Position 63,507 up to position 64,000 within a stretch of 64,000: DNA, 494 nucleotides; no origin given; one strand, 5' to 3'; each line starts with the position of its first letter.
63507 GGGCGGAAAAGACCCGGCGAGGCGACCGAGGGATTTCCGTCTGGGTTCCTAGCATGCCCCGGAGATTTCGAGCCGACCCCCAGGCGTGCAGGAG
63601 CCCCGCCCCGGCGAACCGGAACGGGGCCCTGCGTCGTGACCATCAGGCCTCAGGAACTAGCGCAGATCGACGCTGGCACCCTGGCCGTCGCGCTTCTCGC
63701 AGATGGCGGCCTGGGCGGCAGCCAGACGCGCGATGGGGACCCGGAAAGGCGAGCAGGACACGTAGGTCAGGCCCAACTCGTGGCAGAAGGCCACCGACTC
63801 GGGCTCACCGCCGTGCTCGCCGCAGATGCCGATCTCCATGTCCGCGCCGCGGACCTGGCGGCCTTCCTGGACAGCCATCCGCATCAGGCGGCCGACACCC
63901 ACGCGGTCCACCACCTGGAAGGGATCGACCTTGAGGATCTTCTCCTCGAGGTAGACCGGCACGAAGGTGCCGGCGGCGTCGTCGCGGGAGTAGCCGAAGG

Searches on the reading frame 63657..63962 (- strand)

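Call 7: search_protein_families(library=pfam, proteins=[window:63657-63962:-])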
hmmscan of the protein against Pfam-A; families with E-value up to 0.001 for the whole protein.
window:63657-63962:- (101 aa): 1 family
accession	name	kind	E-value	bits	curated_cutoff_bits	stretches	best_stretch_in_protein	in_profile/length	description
PF02896.24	PEP-utilizers_C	-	2e-14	53.9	22.8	1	12-85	225-291/293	PEP-utilising enzyme, PEP-binding domain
